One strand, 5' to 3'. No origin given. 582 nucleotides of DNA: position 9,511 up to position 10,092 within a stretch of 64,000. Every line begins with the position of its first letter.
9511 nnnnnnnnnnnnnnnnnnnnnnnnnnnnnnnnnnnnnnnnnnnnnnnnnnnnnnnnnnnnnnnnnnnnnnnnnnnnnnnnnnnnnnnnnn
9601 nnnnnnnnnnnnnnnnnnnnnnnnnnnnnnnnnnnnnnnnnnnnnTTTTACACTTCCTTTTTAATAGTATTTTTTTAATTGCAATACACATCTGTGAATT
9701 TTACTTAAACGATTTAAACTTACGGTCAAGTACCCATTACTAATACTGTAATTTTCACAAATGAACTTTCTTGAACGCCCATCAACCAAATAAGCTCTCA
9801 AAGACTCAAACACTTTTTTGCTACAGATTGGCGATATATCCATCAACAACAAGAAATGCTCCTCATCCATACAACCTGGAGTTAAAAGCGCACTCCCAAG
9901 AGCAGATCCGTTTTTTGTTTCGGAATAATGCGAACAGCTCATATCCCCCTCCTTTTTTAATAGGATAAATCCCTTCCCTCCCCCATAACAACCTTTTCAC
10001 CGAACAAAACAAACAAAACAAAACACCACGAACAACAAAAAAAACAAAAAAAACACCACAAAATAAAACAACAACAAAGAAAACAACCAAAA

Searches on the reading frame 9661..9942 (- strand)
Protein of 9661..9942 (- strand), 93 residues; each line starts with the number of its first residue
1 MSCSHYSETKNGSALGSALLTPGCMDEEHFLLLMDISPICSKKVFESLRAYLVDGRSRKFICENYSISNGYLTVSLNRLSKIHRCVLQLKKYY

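Call 34: find_related_loci(query=A2, collection=genome_contigs, flank=3000)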
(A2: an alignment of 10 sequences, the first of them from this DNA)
Query A2 (93 aa) in genome_contigs; peptide patterns used: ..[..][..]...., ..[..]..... (x = any residue, [..] = any of these).
16 stretches matched a pattern, but none encodes a relative of the query by tblastn (E <= 1e-3).

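Call 35: find_homologous_proteins(query=A2, max_evalue=0.00001)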
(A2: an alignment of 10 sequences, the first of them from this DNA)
Query A2 (10 sequences) (93 aa, profile of the alignment): 26 proteins with E <= 0.00001 among 3107 candidates.
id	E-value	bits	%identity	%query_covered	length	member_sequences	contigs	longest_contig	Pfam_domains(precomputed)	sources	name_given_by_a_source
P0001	2.2e-50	186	73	100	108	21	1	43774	PF03333.20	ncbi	ncbi:TPA: PapB/FocB family fimbrial expression transcriptional regulator [Escherichia coli]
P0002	4.7e-50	185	76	100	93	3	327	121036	PF03333.20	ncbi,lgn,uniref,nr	ncbi:TPA: PapB/FocB family fimbrial expression transcriptional regulator [Escherichia coli]|uniref:P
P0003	2.5e-49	183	71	92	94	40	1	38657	PF03333.20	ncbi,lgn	ncbi:adhesin biosynthesis transcription regulatory family protein [Escherichia coli]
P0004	4.0e-49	182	88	87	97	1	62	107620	PF03333.20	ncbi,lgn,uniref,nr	ncbi:adhesin biosynthesis transcription regulatory family protein [Escherichia coli]|uniref:adhesin 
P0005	5.4e-49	182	79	82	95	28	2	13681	PF03333.20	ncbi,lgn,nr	ncbi:adhesin biosynthesis transcription regulatory family protein [Escherichia coli]|nr:adhesin bios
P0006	1.1e-48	181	76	100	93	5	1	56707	PF03333.20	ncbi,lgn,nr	ncbi:adhesin biosynthesis transcription regulatory family protein [Escherichia coli]|nr:adhesin bios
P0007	1.2e-48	181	98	100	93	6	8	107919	PF03333.20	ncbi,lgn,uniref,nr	ncbi:transcriptional regulator [Escherichia coli]|uniref:PapB/FocB family fimbrial expression transc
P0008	1.4e-48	180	73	100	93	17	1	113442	PF03333.20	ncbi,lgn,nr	ncbi:transcriptional regulator [Escherichia coli]|nr:transcriptional regulator [Escherichia coli]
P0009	8.5e-47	175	74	97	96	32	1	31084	PF03333.20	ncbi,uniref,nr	ncbi:transcriptional regulator [Escherichia coli]|uniref:adhesin biosynthesis transcription regulato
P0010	9.1e-47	175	87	85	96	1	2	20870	PF03333.20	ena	-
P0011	1.4e-46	174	72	92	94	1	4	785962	PF03333.20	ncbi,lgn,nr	ncbi:adhesin biosynthesis transcription regulatory family protein [Escherichia coli]|nr:adhesin bios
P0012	2.8e-46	173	78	83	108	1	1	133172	PF03333.20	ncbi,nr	ncbi:adhesin biosynthesis transcription regulatory family protein [Escherichia coli]|nr:adhesin bios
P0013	4.2e-46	173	77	97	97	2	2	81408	PF03333.20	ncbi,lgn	-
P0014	8.3e-46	172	69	92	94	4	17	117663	PF03333.20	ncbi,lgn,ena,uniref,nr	ncbi:adhesin biosynthesis transcription regulatory family protein [Salmonella enterica]|uniref:adhes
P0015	9.7e-28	114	59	80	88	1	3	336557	PF03333.20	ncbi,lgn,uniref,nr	ncbi:PapB/FocB family fimbrial expression transcriptional regulator [Escherichia coli]|uniref:PapB/F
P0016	1.0e-27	114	59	80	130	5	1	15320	PF03333.20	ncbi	ncbi:hypothetical protein V5268_005155 [Escherichia coli]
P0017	2.6e-27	112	52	94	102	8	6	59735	PF03333.20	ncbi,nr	ncbi:PapB/FocB family fimbrial expression transcriptional regulator [Escherichia coli]|nr:transcript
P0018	2.0e-25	106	56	78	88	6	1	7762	PF03333.20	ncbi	ncbi:PapB/FocB family fimbrial expression transcriptional regulator [Escherichia coli]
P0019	2.7e-25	106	76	55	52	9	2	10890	PF03333.20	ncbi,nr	ncbi:transcriptional regulator, partial [Escherichia coli]|nr:transcriptional regulator [Escherichia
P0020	1.5e-20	91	43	98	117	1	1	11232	PF03333.20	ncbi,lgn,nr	ncbi:transcriptional regulator [Escherichia coli]|nr:transcriptional regulator [Escherichia coli]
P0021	1.6e-20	91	43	98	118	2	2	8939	PF03333.20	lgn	-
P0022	1.2e-19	88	50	84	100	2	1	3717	PF03333.20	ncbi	ncbi:adhesin biosynthesis transcription regulatory family protein [Escherichia coli O8:H49]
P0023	2.6e-19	87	51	81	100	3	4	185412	PF03333.20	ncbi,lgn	-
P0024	1.5e-16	78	43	87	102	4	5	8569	PF03333.20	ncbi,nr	ncbi:TPA: transcriptional regulator [Escherichia coli]|nr:transcriptional regulator [Escherichia col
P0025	2.8e-16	77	46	80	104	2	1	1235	PF03333.20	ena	-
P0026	1.6e-13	68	45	81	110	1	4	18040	PF03333.20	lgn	-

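Call 36: find_encoding_contigs(protein=P0015, flank=5000, max_places=2)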
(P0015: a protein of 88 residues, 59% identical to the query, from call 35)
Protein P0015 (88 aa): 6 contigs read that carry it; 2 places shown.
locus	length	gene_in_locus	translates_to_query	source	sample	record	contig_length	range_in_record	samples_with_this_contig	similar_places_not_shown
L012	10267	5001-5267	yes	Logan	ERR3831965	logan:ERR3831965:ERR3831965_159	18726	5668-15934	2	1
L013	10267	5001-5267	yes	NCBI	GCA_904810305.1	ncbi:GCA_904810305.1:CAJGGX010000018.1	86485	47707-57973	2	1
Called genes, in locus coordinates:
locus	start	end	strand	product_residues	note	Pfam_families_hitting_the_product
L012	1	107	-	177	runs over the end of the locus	PF00419:Fimbrial (weak)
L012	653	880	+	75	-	-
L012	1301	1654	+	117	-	PF05717:TnpB_IS66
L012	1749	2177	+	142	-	PF13007:LZ_Tnp_IS66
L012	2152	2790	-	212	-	-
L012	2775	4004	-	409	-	PF01507:PAPS_reduct (weak), PF11922:DUF3440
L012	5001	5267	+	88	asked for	PF03333:PapB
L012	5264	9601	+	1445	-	PF05662:YadA_stalk, PF05658:YadA_head (weak), PF05662:YadA_stalk, PF03895:YadA_anchor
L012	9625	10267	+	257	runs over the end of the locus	PF04355:BamE, PF00691:OmpA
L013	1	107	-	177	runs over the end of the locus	PF00419:Fimbrial (weak)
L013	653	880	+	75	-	-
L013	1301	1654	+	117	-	PF05717:TnpB_IS66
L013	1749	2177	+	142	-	PF13007:LZ_Tnp_IS66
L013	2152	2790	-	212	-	-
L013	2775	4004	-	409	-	PF01507:PAPS_reduct (weak), PF11922:DUF3440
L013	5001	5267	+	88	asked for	PF03333:PapB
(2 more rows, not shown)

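Call 37: find_encoding_contigs(protein=P0017, flank=5000, max_places=2)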
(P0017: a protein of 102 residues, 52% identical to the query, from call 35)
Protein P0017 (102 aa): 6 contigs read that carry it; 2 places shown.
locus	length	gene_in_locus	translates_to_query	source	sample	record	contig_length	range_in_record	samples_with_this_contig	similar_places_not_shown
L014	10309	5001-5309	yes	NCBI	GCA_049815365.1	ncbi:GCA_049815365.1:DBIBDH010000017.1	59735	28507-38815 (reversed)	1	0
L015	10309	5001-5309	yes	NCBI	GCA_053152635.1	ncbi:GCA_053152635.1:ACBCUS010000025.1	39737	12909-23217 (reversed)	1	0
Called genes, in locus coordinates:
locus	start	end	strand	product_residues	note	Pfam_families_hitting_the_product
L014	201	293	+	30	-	-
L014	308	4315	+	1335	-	PF02395:Peptidase_S6, PF24078:Beta-sol_PIC_HAP1_IgA0_2nd, PF03797:Autotransporter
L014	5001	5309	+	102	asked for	PF03333:PapB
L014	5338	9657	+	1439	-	PF05658:YadA_head (faint), PF05662:YadA_stalk, PF03895:YadA_anchor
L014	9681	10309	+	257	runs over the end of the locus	PF04355:BamE, PF00691:OmpA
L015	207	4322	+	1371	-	PF02395:Peptidase_S6, PF24078:Beta-sol_PIC_HAP1_IgA0_2nd, PF03797:Autotransporter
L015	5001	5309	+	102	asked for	PF03333:PapB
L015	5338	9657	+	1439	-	PF05662:YadA_stalk, PF05658:YadA_head (weak), PF05662:YadA_stalk, PF03895:YadA_anchor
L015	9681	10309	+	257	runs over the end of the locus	PF04355:BamE, PF00691:OmpA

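Call 38: find_encoding_contigs(protein=P0023, flank=5000, max_places=2)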
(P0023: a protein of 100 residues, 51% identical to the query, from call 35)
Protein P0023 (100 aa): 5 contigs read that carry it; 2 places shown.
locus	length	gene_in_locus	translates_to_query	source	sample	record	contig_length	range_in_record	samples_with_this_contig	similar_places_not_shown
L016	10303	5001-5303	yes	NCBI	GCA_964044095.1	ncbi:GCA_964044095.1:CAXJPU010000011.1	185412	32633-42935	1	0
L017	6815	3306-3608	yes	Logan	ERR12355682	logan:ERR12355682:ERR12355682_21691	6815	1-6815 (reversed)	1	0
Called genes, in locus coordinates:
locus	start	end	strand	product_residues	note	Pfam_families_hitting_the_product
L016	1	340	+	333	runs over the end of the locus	PF24223:MrpH_C (weak)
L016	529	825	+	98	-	-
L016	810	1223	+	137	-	PF24223:MrpH_C, PF03628:PapG_C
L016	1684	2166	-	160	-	-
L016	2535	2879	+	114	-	PF01548:DEDD_Tnp_IS110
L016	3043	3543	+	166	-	PF02371:Transposase_20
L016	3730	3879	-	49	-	PF01527:HTH_Tnp_1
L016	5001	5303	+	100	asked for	PF03333:PapB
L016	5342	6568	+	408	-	PF01507:PAPS_reduct, PF11922:DUF3440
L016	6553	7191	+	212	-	-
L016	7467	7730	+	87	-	PF06476:DUF1090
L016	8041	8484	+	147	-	-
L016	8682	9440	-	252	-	-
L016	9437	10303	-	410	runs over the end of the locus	PF02463:SMC_N, PF13175:AAA_15, PF13476:AAA_23, PF13514:AAA_27 (weak), PF13175:AAA_15, PF13304:AAA_21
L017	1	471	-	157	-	?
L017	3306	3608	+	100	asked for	PF03333:PapB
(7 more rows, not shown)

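Call 77: search_protein_families(proteins=[window:9661-9942:-], library=ncbifam, max_evalue=0.1)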
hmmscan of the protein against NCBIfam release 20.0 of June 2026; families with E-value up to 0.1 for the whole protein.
window:9661-9942:- (93 aa): 0 families

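Call 83: find_encoding_contigs(protein=P0014, flank=5000, max_places=2)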
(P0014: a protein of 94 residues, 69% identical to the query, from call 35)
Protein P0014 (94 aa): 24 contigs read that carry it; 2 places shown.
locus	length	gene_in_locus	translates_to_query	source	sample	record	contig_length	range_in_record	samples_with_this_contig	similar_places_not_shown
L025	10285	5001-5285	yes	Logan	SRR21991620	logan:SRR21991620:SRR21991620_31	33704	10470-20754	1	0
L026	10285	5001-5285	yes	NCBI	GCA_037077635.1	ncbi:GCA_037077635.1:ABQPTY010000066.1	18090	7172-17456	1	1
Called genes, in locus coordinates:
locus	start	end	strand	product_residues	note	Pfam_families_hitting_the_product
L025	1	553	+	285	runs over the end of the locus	PF02387:IncFII_repA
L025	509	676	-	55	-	-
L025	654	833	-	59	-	-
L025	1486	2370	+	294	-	-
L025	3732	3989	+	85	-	-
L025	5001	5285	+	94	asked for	PF03333:PapB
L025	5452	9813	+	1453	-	PF05662:YadA_stalk, PF05658:YadA_head (weak), PF05662:YadA_stalk, PF03895:YadA_anchor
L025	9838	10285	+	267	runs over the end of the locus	PF04355:BamE, PF00691:OmpA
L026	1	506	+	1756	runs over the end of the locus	PF08751:TrwC, PF22232:TraI_hel_assoc_N, PF18272:ssDNA_TraI_N, PF18340:TraI_2B, PF13245:AAA_19, PF13604:AAA_30, PF07057:TraI_C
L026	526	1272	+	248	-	PF05857:TraX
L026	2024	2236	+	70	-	-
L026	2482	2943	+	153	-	PF00565:SNase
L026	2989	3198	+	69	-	PF05321:HHA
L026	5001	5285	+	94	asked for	PF03333:PapB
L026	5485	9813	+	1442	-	PF05658:YadA_head (weak), PF05662:YadA_stalk, PF05658:YadA_head (weak), PF05662:YadA_stalk, PF03895:YadA_anchor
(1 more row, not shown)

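Call 84: find_encoding_contigs(protein=P0011, flank=5000, max_places=1)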
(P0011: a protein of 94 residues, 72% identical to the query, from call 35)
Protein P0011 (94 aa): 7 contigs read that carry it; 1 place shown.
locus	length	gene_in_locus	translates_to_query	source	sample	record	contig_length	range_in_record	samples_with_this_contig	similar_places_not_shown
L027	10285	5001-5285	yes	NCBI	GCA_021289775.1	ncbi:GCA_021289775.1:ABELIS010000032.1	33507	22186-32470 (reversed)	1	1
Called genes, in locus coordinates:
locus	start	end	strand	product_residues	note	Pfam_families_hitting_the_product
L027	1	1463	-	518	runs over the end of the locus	PF02652:Lactate_perm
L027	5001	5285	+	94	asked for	PF03333:PapB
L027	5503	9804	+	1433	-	PF05658:YadA_head (weak), PF05662:YadA_stalk, PF05658:YadA_head (weak), PF05662:YadA_stalk, PF03895:YadA_anchor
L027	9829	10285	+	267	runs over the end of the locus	PF04355:BamE, PF00691:OmpA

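Call 85: find_encoding_contigs(protein=P0020, flank=5000, max_places=1)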
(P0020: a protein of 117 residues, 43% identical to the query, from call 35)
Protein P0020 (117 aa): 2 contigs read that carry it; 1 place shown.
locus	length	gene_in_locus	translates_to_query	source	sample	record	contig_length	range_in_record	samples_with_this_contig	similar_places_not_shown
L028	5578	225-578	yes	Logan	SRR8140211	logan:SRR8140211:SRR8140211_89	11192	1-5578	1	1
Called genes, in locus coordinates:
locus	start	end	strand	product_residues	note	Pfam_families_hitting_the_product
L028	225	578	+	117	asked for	PF03333:PapB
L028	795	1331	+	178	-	PF00419:Fimbrial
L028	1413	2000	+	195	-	PF00419:Fimbrial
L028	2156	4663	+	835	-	PF13954:PapC_N, PF00577:Usher, PF13953:PapC_C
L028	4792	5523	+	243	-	PF00345:PapD_N, PF02753:PapD_C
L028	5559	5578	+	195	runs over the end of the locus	PF14855:PapJ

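Call 87: find_encoding_contigs(protein=P0022, flank=4000, max_places=1)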
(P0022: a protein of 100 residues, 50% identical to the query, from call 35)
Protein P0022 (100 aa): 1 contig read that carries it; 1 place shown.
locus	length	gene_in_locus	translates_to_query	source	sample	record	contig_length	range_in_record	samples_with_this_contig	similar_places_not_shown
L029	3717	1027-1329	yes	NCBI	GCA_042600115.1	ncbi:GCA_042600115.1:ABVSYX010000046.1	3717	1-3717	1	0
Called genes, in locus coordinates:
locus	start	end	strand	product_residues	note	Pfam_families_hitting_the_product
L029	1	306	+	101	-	?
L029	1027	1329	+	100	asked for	PF03333:PapB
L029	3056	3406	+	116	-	-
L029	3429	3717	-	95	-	PF00196:GerE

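Call 88: find_encoding_contigs(protein=P0024, flank=4000, max_places=1)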
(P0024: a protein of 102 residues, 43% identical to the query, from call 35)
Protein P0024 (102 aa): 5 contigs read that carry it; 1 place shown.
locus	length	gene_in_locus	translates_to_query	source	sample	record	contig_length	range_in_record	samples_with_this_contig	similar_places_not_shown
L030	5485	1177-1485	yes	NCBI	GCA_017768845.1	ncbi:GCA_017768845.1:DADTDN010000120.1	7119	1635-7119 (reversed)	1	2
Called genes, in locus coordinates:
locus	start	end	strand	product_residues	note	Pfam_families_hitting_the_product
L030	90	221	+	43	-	-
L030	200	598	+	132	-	PF13683:rve_3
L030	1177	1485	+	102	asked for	PF03333:PapB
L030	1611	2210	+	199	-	PF00419:Fimbrial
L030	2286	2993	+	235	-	PF00345:PapD_N, PF02753:PapD_C (weak)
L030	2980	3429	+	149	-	-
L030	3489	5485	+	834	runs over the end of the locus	PF13954:PapC_N, PF00577:Usher, PF13953:PapC_C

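Call 89: find_encoding_contigs(protein=P0026, flank=4000, max_places=1)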
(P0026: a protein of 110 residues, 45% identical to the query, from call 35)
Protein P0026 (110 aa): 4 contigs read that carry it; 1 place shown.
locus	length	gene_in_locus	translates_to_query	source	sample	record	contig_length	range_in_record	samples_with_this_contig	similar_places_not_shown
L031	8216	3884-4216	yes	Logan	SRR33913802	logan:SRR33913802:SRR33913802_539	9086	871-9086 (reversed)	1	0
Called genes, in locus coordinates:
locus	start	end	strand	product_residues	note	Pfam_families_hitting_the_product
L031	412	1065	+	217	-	PF02517:Rce1-like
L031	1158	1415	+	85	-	PF04014:MazE_antitoxin (weak)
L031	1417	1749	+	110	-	PF02452:PemK_toxin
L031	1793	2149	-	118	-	-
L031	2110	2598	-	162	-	-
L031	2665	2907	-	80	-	-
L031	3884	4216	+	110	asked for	PF03333:PapB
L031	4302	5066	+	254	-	PF00345:PapD_N, PF02753:PapD_C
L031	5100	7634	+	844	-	PF13954:PapC_N, PF00577:Usher, PF13953:PapC_C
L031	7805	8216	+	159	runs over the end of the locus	-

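Call 90: find_encoding_contigs(protein=P0021, flank=4000, max_places=2)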
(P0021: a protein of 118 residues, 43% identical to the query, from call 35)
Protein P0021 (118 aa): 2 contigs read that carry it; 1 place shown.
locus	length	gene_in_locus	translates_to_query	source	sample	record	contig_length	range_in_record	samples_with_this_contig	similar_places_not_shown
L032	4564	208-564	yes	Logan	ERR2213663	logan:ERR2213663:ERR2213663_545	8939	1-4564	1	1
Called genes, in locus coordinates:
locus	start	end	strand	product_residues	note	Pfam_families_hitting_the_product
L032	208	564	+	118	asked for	PF03333:PapB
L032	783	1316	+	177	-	PF00419:Fimbrial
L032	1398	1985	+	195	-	PF00419:Fimbrial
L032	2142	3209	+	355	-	PF13954:PapC_N, PF00577:Usher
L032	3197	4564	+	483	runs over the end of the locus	PF00577:Usher, PF13953:PapC_C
